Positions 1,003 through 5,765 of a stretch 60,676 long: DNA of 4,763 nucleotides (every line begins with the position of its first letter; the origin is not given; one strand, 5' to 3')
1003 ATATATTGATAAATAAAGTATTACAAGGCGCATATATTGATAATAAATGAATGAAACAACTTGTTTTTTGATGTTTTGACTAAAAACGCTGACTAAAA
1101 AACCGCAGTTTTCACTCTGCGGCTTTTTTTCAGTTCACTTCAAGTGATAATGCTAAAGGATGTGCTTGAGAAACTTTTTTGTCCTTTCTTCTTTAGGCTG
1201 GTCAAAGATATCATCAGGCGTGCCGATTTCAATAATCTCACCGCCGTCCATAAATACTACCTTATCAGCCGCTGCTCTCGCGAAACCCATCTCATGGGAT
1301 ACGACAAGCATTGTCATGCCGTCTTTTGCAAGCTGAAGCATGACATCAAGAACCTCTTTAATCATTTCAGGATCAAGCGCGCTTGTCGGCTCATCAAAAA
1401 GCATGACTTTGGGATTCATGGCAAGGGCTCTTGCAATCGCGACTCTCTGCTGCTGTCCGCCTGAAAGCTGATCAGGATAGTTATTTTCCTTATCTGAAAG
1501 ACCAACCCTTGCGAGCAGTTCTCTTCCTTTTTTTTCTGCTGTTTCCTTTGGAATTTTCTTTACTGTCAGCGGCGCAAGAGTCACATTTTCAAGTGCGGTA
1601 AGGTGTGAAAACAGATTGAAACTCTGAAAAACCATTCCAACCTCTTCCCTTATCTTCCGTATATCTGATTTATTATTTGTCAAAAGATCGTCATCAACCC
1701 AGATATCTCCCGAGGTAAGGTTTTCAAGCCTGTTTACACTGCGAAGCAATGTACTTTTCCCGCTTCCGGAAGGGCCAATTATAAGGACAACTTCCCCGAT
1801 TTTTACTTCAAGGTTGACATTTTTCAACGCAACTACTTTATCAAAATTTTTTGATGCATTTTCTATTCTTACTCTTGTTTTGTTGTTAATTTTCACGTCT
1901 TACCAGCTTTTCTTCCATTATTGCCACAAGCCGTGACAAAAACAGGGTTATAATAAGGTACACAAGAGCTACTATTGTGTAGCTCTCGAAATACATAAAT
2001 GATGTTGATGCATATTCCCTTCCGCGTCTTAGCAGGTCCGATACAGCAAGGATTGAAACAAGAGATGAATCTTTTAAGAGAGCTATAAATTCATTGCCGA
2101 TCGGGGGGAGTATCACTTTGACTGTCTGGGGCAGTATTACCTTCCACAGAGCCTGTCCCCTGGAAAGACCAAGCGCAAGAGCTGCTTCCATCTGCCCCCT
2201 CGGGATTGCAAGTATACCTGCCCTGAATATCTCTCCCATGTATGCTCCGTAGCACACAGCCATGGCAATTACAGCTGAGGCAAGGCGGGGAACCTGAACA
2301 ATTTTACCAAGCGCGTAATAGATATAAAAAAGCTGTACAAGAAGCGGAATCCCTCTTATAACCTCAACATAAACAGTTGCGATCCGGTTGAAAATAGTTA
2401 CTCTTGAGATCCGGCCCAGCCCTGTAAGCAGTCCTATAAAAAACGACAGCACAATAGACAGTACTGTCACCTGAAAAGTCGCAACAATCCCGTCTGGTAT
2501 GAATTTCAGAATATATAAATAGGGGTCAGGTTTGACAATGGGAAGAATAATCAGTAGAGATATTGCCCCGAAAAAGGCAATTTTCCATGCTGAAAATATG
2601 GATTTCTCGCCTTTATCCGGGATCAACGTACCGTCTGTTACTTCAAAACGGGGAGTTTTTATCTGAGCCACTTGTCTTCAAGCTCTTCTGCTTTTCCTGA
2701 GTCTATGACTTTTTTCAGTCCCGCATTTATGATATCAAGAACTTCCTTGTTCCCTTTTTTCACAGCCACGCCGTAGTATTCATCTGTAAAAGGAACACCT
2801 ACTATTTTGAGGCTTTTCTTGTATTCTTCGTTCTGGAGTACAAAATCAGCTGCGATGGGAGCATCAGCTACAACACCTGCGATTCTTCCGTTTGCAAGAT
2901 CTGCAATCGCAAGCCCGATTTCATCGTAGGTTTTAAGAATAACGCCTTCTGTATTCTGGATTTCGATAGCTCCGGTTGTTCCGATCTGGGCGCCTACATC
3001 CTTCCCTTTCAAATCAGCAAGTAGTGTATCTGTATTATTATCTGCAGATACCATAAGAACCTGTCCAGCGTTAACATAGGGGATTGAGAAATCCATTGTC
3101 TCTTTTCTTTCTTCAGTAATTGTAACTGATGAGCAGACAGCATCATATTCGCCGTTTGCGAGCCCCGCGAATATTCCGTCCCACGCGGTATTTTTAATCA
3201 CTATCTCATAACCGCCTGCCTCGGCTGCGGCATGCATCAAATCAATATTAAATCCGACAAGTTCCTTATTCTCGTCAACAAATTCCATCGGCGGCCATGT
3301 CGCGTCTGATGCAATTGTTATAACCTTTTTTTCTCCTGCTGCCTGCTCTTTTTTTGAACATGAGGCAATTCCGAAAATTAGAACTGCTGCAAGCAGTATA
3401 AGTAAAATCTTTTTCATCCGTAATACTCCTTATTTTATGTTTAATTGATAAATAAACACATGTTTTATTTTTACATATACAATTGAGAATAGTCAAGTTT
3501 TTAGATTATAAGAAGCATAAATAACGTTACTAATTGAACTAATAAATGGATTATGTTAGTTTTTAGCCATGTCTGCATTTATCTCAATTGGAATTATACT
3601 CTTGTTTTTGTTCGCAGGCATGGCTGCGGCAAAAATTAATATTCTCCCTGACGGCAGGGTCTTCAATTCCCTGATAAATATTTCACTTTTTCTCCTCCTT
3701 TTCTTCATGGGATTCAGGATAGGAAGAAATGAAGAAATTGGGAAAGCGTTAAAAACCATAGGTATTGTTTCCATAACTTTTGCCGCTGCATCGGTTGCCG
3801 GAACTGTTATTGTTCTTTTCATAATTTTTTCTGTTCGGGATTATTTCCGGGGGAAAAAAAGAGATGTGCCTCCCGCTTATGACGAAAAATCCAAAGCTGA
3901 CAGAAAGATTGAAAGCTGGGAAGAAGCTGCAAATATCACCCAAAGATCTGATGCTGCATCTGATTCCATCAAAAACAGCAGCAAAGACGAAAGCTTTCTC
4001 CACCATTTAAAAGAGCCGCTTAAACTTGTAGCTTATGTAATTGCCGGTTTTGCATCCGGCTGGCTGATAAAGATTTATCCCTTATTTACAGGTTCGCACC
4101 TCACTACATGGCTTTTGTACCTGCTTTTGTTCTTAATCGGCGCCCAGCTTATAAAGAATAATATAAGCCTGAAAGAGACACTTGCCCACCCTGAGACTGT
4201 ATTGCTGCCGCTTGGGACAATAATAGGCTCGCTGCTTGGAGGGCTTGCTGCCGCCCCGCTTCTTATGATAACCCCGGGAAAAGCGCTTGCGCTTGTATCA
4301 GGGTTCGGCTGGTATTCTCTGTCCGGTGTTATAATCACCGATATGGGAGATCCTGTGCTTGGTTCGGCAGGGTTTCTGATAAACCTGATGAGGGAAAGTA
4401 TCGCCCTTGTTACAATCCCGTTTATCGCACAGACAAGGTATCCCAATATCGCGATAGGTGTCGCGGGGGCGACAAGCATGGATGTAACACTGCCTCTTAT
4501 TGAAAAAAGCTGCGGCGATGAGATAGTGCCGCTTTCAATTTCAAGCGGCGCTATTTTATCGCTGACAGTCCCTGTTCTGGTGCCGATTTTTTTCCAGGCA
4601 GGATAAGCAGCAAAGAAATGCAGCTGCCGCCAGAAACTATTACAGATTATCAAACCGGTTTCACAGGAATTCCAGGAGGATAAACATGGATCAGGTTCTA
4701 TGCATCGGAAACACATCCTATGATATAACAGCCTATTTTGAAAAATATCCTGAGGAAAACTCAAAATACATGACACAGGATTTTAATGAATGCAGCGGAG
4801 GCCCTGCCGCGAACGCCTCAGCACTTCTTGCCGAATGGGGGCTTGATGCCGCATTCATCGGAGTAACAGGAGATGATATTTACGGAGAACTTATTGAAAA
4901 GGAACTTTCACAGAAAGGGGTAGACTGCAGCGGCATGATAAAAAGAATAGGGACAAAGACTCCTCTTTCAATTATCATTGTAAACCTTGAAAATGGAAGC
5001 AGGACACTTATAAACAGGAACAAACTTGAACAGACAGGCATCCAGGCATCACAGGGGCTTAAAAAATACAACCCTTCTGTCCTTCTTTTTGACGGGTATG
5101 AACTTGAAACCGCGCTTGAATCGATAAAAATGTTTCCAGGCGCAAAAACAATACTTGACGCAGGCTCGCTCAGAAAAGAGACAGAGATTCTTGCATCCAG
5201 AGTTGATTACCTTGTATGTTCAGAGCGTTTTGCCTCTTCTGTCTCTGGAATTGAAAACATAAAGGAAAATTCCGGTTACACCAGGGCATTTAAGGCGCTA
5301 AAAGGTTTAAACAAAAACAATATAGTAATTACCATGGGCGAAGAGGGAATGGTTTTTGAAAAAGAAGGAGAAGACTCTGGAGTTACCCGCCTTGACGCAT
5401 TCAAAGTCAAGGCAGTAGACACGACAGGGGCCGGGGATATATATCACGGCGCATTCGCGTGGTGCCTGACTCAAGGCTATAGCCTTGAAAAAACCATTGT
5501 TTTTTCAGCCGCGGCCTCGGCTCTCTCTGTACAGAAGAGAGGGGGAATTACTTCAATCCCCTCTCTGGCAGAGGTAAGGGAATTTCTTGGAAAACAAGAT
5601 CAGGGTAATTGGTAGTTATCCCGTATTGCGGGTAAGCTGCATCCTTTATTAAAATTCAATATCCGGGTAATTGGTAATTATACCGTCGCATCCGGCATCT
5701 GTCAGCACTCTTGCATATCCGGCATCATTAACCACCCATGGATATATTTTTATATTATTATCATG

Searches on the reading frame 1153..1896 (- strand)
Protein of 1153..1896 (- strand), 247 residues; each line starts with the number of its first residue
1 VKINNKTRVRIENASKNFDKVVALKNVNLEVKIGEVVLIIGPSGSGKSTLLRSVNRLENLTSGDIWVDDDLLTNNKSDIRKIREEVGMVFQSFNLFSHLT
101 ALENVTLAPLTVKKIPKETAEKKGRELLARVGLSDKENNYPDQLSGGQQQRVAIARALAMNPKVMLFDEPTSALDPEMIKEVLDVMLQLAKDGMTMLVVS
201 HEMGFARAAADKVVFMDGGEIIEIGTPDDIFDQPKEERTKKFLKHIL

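Call 60: search_protein_families(library=pfam, proteins=[window:1153-1896:-], max_evalue=0.00001)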
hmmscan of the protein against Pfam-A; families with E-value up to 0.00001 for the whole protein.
window:1153-1896:- (247 aa): 4 families
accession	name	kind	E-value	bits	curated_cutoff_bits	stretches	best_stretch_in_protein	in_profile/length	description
PF00005.33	ABC_tran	-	4.5e-38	131.4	25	1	24-172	1-137/137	ABC transporter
PF13304.12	AAA_21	-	1.6e-11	45.3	27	0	140-202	234-299/304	AAA domain, putative AbiEii toxin, Type IV TA system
PF02463.25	SMC_N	-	7.2e-09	35.8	40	1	35-213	25-208/220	RecF/RecN/SMC N terminal domain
PF09818.15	ABC_ATPase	-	9.8e-06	25.2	23.2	0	142-200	156-214/283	P-loop domain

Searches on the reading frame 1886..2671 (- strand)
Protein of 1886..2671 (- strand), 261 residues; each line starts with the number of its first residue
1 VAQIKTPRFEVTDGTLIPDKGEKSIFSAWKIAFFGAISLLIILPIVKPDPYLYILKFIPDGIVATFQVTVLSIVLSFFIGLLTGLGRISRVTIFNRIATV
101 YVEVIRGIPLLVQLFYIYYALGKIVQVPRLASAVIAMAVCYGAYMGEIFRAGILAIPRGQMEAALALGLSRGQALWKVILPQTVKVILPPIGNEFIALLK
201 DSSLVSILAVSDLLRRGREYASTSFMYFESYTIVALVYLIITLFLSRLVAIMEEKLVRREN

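Call 60: search_protein_families(library=pfam, proteins=[window:1886-2671:-], max_evalue=0.00001)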
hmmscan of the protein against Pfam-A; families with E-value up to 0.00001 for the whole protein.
window:1886-2671:- (261 aa): 1 family
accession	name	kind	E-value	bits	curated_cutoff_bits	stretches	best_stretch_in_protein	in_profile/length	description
PF00528.27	BPD_transp_1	-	1.7e-25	90.3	26.4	1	77-256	2-182/184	Binding-protein-dependent transport system inner membrane component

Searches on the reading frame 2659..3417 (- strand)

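Call 60: search_protein_families(library=pfam, proteins=[window:2659-3417:-], max_evalue=0.00001)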
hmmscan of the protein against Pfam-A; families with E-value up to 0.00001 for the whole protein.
window:2659-3417:- (252 aa): 2 families
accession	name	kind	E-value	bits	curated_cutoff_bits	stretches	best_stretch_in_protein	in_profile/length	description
PF00497.25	SBP_bac_3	-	2e-39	134.8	26.4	1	33-251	1-130/132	Bacterial extracellular solute-binding proteins, family 3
PF10613.14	Lig_chan-Glu_bd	-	3.6e-10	40.4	30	1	45-124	34-112/115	Ligated ion channel L-glutamate- and glycine-binding site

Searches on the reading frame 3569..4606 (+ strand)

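Call 60: search_protein_families(library=pfam, proteins=[window:3569-4606:+], max_evalue=0.00001)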
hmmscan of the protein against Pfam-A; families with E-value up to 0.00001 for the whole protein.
window:3569-4606:+ (345 aa): 1 family
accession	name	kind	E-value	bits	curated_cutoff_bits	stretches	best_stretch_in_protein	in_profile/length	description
PF03956.18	Lys_export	-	2.2e-64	217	23.8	2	155-341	2-189/190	Lysine exporter LysO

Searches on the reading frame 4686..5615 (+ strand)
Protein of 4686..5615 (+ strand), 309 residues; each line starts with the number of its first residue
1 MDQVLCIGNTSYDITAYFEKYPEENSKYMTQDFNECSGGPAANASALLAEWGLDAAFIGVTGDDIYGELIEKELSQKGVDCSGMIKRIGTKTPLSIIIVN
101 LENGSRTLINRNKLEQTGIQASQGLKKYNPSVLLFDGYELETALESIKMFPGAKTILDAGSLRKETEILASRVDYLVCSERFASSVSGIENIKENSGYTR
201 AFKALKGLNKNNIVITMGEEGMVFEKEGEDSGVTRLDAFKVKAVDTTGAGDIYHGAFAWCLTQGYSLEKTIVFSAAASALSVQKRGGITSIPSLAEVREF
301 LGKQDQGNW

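Call 60: search_protein_families(library=pfam, proteins=[window:4686-5615:+], max_evalue=0.00001)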
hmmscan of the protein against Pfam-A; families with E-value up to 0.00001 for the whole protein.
window:4686-5615:+ (309 aa): 1 family
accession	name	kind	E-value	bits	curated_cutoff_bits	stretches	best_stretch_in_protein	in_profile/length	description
PF00294.29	PfkB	-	9e-43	147.2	25.8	1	1-293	1-301/302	pfkB family carbohydrate kinase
